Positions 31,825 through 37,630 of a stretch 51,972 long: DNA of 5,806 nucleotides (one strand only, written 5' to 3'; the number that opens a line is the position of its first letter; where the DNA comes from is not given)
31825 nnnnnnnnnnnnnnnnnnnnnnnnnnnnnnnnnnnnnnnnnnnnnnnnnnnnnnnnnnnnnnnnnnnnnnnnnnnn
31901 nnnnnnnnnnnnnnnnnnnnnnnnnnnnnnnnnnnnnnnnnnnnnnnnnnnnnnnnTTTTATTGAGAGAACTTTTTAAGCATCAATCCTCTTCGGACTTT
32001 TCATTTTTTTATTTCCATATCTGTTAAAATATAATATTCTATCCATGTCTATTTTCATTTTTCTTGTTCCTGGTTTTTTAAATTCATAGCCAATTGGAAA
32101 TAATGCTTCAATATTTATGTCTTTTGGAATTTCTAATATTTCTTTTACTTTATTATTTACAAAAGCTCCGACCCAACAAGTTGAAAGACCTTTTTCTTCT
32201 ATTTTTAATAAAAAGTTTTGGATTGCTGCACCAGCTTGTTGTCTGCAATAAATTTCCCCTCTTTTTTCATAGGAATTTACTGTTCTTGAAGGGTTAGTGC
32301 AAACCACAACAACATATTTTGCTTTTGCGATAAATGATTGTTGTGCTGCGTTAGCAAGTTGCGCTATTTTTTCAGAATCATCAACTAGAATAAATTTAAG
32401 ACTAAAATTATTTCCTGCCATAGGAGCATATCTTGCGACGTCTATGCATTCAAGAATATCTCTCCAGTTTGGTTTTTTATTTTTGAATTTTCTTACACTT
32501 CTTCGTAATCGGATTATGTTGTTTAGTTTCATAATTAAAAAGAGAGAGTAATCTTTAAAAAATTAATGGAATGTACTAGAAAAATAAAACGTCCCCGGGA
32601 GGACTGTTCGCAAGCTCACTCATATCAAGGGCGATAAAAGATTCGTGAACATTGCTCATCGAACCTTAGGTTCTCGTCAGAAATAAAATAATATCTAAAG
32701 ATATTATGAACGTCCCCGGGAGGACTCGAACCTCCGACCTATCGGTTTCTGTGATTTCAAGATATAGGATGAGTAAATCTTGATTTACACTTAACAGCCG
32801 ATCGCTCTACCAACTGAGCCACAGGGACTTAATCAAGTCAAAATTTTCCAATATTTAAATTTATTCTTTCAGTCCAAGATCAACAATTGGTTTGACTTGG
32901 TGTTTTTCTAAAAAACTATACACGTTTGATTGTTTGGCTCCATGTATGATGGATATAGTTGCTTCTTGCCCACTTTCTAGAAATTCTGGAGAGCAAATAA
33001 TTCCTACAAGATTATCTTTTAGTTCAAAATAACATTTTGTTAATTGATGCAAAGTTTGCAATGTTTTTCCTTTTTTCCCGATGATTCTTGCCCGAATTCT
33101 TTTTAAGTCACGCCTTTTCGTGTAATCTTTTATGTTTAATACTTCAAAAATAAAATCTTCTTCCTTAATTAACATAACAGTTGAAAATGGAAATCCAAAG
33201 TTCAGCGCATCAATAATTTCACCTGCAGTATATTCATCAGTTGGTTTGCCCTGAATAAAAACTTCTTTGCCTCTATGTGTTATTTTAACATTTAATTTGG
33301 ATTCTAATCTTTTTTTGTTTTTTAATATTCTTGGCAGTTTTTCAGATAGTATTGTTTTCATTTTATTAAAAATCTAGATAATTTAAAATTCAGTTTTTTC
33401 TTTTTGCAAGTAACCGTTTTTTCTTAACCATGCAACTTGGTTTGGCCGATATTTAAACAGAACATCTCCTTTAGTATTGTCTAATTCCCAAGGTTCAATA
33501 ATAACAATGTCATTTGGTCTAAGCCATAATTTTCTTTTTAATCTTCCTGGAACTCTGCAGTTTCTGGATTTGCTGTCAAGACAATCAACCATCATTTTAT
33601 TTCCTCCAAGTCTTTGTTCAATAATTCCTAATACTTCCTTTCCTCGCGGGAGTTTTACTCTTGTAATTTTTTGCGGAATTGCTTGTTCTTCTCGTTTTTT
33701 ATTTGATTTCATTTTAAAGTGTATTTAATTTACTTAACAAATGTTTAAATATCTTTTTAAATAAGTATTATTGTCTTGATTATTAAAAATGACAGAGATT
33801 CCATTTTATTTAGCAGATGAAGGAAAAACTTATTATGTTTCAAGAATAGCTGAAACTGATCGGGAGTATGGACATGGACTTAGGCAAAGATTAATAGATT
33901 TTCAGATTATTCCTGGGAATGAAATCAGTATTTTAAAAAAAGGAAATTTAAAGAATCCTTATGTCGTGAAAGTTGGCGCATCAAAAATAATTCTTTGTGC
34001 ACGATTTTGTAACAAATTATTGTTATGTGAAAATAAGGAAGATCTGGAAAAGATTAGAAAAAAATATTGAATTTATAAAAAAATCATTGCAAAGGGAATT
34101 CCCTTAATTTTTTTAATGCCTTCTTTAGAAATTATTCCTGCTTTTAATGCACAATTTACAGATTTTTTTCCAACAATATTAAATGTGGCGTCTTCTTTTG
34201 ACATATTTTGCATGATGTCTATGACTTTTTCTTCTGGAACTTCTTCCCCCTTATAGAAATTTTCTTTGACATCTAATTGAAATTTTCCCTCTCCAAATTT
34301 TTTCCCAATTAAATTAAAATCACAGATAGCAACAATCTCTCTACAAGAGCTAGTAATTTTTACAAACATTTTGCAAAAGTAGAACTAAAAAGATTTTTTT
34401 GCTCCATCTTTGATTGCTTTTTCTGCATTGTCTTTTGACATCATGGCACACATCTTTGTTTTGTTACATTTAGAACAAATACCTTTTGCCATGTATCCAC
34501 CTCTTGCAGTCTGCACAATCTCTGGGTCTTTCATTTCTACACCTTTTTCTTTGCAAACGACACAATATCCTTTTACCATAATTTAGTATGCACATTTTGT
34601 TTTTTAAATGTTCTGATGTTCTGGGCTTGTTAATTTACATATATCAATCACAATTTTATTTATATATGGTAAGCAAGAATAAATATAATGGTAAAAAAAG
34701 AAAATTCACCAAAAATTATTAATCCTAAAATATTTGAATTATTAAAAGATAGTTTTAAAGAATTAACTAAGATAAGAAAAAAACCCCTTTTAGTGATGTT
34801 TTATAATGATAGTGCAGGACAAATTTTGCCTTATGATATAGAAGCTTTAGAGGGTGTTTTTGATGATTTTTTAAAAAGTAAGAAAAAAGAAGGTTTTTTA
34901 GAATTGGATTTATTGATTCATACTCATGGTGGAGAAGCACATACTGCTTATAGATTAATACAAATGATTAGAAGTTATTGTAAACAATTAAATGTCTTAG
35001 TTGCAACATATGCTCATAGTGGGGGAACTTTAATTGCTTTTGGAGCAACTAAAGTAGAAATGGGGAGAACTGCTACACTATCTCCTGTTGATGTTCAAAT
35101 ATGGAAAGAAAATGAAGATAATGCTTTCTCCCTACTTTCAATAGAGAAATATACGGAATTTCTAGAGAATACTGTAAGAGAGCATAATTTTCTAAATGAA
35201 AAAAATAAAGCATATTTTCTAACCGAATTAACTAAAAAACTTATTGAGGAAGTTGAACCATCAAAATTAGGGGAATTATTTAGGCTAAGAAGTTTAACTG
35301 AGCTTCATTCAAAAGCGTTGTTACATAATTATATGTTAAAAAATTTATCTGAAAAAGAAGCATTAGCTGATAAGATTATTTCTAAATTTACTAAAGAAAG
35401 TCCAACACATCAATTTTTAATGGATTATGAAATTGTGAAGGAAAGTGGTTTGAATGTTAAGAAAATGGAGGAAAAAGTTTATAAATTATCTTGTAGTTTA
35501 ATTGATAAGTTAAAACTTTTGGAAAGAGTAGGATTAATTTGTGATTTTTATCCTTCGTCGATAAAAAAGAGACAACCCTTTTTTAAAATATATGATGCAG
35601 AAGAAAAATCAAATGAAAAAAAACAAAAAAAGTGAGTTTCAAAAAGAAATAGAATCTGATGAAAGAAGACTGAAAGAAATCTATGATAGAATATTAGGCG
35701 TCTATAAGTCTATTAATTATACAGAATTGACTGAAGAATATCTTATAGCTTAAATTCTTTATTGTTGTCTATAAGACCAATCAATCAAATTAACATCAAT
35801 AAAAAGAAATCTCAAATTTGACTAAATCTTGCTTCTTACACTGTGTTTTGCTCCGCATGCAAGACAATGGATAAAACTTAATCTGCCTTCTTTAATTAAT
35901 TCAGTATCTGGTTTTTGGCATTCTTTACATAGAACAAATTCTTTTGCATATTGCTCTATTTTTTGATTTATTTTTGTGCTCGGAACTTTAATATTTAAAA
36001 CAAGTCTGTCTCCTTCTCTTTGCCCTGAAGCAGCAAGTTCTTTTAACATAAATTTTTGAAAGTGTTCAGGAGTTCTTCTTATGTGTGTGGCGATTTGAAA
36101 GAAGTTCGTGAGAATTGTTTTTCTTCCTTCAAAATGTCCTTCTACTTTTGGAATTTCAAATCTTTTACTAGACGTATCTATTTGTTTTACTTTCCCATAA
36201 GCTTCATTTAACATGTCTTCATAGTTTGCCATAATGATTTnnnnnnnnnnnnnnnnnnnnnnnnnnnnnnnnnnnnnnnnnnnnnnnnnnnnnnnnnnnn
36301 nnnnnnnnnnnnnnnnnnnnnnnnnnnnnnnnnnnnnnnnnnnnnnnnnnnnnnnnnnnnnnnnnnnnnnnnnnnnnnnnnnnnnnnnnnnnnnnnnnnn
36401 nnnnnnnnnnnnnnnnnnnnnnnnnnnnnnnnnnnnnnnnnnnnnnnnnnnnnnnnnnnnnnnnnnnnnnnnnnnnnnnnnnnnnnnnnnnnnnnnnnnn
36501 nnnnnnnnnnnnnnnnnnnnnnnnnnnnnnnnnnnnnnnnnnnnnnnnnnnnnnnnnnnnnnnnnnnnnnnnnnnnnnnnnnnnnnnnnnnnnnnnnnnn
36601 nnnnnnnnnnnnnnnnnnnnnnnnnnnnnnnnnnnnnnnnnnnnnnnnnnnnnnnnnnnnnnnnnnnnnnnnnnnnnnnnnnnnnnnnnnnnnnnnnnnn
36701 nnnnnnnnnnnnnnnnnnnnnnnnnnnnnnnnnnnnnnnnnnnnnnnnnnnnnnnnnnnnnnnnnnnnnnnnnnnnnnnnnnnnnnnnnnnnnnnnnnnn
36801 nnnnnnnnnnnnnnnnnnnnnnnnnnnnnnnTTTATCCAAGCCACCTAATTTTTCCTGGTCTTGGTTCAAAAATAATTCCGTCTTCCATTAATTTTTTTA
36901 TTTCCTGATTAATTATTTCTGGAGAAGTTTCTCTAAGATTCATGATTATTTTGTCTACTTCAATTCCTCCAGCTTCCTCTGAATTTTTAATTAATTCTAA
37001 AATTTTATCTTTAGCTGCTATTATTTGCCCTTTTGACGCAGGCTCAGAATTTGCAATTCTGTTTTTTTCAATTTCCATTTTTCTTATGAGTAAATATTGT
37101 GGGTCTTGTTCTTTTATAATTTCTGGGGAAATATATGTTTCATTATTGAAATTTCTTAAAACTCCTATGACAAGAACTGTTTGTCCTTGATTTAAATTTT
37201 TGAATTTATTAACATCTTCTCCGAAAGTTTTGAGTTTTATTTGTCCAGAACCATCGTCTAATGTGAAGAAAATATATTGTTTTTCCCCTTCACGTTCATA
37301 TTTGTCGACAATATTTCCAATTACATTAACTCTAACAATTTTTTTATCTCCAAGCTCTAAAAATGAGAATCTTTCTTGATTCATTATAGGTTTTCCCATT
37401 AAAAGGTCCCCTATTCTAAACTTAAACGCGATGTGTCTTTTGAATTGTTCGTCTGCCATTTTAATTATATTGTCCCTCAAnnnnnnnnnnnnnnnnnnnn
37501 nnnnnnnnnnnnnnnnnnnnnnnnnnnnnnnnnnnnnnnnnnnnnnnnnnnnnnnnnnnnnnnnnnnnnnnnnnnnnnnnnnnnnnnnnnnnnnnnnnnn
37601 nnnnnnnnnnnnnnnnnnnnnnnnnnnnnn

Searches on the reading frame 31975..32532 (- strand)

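Call 61: search_protein_families(library=pfam, proteins=[window:31975-32532:-], max_evalue=0.001)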
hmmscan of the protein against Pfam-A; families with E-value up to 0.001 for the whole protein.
window:31975-32532:- (185 aa): 2 families
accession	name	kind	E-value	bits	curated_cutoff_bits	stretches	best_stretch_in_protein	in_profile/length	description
PF00881.29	Nitroreductase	-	3.4e-25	89.6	23.5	2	63-149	82-167/167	Nitroreductase family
PF14512.11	TM1586_NiRdase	-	8.5e-11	42.3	27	1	4-170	3-152/215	Putative TM nitroreductase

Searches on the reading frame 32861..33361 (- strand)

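Call 61: search_protein_families(library=pfam, proteins=[window:32861-33361:-], max_evalue=0.001)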
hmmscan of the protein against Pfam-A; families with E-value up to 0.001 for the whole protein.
window:32861-33361:- (166 aa): 3 families
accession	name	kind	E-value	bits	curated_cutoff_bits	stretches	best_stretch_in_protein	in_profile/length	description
PF21800.4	KH_KRR1_2nd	-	4.2e-08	33.5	27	1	72-129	3-61/91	KRR1 small subunit processome component, second KH domain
PF22891.2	KH_PNO1_2nd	-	1.3e-05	25.7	27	1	72-151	5-83/90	Eukaryotic type KH-domain (KH-domain type I) (327.11.2)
PF00013.35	KH_1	-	8.6e-05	22.7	21.5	0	91-114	12-35/66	KH domain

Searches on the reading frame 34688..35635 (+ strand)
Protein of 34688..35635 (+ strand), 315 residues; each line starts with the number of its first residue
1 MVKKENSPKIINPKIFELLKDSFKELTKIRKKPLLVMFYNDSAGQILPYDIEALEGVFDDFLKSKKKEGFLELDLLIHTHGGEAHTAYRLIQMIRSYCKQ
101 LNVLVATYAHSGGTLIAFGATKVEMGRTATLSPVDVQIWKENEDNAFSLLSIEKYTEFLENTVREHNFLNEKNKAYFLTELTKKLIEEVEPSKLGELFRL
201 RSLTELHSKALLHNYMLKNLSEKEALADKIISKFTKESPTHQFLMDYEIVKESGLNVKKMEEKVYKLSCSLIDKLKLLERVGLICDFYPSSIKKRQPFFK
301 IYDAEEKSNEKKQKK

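Call 61: search_protein_families(library=pfam, proteins=[window:34688-35635:+], max_evalue=0.001)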
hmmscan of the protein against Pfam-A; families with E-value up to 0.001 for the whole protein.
window:34688-35635:+ (315 aa): 1 family
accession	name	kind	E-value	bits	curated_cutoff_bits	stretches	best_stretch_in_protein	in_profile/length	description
PF01972.22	SDH_protease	-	3.6e-15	56.2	31.3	1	73-141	94-162/286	ClpP-like SDH-type serine proteinase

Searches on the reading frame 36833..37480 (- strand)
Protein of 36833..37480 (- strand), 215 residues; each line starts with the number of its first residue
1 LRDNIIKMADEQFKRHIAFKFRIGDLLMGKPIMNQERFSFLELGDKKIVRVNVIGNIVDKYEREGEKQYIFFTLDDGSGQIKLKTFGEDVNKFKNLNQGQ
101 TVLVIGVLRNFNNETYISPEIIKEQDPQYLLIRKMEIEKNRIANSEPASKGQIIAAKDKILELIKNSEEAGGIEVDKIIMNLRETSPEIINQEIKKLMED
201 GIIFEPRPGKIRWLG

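Call 61: search_protein_families(library=pfam, proteins=[window:36833-37480:-], max_evalue=0.001)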
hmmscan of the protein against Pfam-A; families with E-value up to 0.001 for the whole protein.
window:36833-37480:- (215 aa): 4 families
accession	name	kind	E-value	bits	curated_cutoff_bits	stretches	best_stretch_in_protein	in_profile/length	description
PF01336.31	tRNA_anti-codon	-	1.4e-09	38.2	27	1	51-115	1-65/75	OB-fold nucleic acid binding domain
PF08784.17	RPA_C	-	2.4e-05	25.5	22.6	1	151-204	47-100/106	Replication protein A C terminal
PF13742.12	tRNA_anti_2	-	0.0001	22.9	27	1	47-114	17-84/95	OB-fold nucleic acid binding domain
PF16100.11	RMI2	-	0.00017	21.8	29.4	1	53-118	43-102/132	RecQ-mediated genome instability protein 2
